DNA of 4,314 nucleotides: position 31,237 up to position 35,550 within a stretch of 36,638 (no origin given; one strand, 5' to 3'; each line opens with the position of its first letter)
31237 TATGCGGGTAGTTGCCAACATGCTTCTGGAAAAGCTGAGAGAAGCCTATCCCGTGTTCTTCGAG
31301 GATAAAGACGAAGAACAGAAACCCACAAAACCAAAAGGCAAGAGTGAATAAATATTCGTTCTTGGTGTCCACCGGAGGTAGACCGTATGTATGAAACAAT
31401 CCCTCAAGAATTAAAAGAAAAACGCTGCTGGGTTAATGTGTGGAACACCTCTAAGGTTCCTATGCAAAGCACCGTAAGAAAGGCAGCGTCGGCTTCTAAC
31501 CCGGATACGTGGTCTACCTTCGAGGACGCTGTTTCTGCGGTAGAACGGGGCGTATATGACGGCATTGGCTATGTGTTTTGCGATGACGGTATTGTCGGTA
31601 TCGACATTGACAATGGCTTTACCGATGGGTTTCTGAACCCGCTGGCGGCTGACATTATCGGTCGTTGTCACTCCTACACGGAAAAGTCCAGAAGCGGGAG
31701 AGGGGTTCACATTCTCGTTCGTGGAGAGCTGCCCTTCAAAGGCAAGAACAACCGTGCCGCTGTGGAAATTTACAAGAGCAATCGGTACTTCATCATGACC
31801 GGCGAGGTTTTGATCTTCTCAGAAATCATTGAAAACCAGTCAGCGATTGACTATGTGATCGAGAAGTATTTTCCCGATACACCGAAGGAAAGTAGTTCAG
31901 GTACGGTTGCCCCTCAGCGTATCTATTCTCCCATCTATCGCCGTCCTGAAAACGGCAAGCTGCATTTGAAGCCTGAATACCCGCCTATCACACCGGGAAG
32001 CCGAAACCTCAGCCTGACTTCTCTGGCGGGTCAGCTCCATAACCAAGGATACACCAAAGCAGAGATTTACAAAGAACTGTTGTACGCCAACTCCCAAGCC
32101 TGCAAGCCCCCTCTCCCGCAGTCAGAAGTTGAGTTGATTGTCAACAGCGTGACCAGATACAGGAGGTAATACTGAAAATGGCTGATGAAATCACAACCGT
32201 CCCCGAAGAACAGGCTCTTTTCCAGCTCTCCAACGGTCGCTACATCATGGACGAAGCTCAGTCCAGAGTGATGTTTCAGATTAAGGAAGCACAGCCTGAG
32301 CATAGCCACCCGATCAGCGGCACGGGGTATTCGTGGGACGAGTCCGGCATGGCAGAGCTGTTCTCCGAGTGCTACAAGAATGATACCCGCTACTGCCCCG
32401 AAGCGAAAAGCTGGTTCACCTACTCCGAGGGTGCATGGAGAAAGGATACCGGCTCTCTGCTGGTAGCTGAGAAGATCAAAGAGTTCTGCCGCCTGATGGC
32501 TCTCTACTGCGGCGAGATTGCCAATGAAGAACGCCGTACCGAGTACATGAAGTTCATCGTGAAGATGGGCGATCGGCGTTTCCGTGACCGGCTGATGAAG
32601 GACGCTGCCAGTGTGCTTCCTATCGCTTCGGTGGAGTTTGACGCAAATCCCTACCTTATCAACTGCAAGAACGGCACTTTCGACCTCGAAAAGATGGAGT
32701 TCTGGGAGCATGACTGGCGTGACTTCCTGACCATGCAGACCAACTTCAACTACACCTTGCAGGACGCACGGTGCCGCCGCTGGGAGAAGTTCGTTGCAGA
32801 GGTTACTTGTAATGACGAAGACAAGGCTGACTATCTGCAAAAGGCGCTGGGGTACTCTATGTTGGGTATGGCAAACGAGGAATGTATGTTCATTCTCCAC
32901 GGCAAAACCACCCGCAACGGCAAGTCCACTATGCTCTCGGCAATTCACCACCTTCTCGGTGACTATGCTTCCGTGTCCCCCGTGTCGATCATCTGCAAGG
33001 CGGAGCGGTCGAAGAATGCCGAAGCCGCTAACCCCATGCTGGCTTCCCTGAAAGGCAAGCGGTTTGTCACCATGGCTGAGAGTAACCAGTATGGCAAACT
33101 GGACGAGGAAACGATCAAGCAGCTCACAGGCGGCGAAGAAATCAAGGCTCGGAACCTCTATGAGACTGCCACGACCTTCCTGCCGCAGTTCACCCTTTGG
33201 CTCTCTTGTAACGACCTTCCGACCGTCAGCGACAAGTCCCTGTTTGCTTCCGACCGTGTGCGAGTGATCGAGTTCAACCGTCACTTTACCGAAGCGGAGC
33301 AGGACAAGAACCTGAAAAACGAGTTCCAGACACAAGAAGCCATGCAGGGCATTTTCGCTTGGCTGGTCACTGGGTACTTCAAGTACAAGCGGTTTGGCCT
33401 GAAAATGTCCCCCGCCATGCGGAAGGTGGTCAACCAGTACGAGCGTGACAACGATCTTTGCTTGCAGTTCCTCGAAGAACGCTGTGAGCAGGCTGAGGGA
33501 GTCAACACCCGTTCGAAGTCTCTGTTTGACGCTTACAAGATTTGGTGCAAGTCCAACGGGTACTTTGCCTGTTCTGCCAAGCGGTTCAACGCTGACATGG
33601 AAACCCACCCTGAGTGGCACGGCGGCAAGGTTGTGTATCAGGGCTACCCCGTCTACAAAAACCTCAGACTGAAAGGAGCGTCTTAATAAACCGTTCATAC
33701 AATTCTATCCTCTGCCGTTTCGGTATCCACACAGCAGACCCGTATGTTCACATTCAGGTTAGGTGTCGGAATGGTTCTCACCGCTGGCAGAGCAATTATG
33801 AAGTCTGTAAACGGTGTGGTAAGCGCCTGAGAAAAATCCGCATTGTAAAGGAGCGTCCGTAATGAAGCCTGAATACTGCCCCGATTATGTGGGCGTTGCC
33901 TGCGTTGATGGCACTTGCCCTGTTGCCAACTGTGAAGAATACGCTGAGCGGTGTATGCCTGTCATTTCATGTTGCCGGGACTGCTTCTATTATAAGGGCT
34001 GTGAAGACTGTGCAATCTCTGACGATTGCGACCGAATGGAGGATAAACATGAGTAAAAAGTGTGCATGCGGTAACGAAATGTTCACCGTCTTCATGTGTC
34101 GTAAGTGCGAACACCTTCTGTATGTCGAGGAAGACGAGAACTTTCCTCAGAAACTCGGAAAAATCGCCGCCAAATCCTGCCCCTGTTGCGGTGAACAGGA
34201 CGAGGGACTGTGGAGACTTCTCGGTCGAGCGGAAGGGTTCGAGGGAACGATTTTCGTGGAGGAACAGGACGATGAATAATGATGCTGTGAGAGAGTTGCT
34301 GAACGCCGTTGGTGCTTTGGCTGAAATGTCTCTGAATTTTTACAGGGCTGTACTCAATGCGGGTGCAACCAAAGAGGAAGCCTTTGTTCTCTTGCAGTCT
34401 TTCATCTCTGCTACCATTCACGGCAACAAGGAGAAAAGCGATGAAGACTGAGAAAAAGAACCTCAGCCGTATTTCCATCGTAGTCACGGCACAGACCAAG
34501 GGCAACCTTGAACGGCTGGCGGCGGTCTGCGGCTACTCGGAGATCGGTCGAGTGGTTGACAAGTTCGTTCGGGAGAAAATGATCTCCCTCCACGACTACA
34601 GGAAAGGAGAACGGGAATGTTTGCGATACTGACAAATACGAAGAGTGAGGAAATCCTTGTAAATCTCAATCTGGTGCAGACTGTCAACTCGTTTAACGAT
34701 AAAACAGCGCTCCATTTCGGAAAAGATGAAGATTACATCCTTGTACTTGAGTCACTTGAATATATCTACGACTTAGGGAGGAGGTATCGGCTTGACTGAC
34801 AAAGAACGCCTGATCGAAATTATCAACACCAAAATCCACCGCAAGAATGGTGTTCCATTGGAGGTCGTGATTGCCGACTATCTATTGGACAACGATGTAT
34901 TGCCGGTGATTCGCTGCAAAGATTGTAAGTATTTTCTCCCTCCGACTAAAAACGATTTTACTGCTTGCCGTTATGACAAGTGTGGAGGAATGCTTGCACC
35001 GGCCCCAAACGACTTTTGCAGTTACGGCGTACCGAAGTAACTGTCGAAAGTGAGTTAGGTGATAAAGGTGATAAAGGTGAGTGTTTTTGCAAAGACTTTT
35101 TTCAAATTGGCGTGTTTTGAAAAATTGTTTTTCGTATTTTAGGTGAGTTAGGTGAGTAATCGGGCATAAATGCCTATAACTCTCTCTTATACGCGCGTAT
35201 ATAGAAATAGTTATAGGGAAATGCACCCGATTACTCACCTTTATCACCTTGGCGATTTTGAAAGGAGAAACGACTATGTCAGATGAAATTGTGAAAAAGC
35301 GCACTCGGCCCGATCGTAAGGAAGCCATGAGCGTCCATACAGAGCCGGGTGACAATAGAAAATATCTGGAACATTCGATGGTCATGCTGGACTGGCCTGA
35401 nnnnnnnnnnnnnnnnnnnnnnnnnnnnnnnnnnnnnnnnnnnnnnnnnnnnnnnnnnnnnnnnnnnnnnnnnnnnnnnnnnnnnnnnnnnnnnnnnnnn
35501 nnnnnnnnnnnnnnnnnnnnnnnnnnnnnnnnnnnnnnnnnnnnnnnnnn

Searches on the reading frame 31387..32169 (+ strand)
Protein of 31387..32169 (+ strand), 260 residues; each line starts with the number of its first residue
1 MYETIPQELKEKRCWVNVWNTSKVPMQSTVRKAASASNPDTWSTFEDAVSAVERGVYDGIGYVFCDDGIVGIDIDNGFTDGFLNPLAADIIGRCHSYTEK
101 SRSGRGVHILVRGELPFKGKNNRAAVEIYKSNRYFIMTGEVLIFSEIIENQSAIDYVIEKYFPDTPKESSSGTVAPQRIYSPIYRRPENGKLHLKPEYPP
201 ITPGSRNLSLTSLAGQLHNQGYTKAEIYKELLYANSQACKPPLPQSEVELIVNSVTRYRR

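Call 29: search_protein_families(library=pfam, proteins=[window:31387-32169:+], max_evalue=0.01)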
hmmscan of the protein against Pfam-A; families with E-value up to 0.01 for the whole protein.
window:31387-32169:+ (260 aa): 1 family
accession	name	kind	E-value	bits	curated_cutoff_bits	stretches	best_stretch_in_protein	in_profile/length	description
PF08708.16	PriCT_1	-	1.6e-13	50.5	21.1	1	199-258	6-64/67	Primase C terminal 1 (PriCT-1)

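Call 65: search_protein_families(library=pfam, proteins=[window:31387-32169:+], max_evalue=0.01)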
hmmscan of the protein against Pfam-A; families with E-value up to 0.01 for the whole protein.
window:31387-32169:+ (260 aa): 1 family
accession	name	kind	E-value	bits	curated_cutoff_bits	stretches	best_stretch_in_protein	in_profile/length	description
PF08708.16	PriCT_1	-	1.6e-13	50.5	21.1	1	199-258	6-64/67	Primase C terminal 1 (PriCT-1)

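Call 82: search_protein_families(library=ncbifam, proteins=[window:31387-32169:+], max_evalue=0.001)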
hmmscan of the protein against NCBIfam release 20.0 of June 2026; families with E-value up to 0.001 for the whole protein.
window:31387-32169:+ (260 aa): 0 families

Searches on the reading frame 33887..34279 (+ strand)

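Call 21: search_protein_families(library=phrogs, proteins=[window:33887-34279:+], max_evalue=0.001)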
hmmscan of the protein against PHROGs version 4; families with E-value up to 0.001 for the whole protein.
window:33887-34279:+ (130 aa): 1 family
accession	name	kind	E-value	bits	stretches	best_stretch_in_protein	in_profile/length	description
phrog_30439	-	unknown function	4.6e-05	24.6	1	67-109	5-45/63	-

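Call 29: search_protein_families(library=pfam, proteins=[window:33887-34279:+], max_evalue=0.01)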
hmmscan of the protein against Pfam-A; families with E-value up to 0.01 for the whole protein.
window:33887-34279:+ (130 aa): 0 families

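Call 33: search_protein_families(library=ncbifam, proteins=[window:33887-34279:+], max_evalue=0.1)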
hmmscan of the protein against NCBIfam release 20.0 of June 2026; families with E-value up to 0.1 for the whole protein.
window:33887-34279:+ (130 aa): 0 families

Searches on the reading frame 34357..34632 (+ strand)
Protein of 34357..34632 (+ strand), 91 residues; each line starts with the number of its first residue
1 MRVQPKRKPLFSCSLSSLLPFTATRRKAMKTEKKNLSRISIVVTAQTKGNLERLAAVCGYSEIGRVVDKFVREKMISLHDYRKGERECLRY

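Call 21: search_protein_families(library=phrogs, proteins=[window:34357-34632:+], max_evalue=0.001)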
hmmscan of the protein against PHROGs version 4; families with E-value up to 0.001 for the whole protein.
window:34357-34632:+ (91 aa): 1 family
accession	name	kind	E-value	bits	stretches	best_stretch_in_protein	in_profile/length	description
phrog_22389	-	unknown function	1.4e-10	41.8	1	33-76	2-44/63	-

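Call 29: search_protein_families(library=pfam, proteins=[window:34357-34632:+], max_evalue=0.01)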
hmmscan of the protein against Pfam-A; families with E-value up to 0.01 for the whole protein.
window:34357-34632:+ (91 aa): 0 families

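Call 33: search_protein_families(library=ncbifam, proteins=[window:34357-34632:+], max_evalue=0.1)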
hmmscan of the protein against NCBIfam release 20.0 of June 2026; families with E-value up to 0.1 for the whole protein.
window:34357-34632:+ (91 aa): 0 families

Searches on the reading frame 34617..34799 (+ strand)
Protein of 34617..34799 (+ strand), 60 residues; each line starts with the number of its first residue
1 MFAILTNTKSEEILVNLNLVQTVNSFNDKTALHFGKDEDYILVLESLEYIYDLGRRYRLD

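Call 21: search_protein_families(library=phrogs, proteins=[window:34617-34799:+], max_evalue=0.001)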
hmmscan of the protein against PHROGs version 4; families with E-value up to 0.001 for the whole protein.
window:34617-34799:+ (60 aa): 0 families

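Call 29: search_protein_families(library=pfam, proteins=[window:34617-34799:+], max_evalue=0.01)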
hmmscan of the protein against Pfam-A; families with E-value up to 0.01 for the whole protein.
window:34617-34799:+ (60 aa): 1 family
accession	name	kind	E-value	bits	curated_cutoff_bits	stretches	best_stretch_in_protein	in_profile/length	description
PF06289.16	FlbD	-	0.002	18.1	24.7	1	5-58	4-55/59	Flagellar and Swarming motility proteins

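Call 33: search_protein_families(library=ncbifam, proteins=[window:34617-34799:+], max_evalue=0.1)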
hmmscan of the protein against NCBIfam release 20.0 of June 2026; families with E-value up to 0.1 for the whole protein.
window:34617-34799:+ (60 aa): 0 families

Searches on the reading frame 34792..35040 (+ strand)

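Call 7: search_protein_families(library=pfam, proteins=[window:34792-35040:+], max_evalue=0.01)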
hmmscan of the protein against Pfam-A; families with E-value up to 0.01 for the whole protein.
window:34792-35040:+ (82 aa): 0 families

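Call 21: search_protein_families(library=phrogs, proteins=[window:34792-35040:+], max_evalue=0.001)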
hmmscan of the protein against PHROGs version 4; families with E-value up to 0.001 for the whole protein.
window:34792-35040:+ (82 aa): 0 families

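Call 33: search_protein_families(library=ncbifam, proteins=[window:34792-35040:+], max_evalue=0.1)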
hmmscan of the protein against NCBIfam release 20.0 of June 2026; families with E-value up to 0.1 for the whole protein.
window:34792-35040:+ (82 aa): 1 family
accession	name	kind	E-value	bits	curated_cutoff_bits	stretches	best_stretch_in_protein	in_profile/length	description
NF041374.1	GDCCVxC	domain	0.092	13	40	0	48-79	14-48/58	GDCCVxC domain-containing (seleno)protein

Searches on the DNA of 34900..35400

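Call 34: search_rna_families(source=window, start=34900, end=35400, threshold=evalue, max_evalue=10)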
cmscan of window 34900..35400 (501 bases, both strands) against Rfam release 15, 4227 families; matches with E-value up to 10: 6.
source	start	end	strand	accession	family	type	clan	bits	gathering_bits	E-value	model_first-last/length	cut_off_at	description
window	35139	35249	-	RF04130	MIR7996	Gene; miRNA;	-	32.5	119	0.00062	1-190/190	no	MIR7996 microRNA precursor family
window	35139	35252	+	RF04174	MIR4208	Gene; miRNA;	-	20.7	140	1.2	1-191/191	no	MIR4208 microRNA precursor family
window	35164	35222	-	RF04158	mir-568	Gene; miRNA;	-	19.6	75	1.5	1-93/93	no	mir-568 microRNA precursor family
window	35155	35235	-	RF04205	MIR2606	Gene; miRNA;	-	19.3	139.7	3.2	1-165/165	no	MIR2606 microRNA precursor family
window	35123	35243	-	RF01589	plasmodium_snoR11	Gene; snRNA; snoRNA; HACA-box;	-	15.8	80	9.2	1-207/207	no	small nucleolar RNA snoR11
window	35036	35189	+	RF01295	SCARNA7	Gene; snRNA; snoRNA; scaRNA;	-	8.9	65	4.9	1-330/330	no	Small Cajal body-specific RNA 7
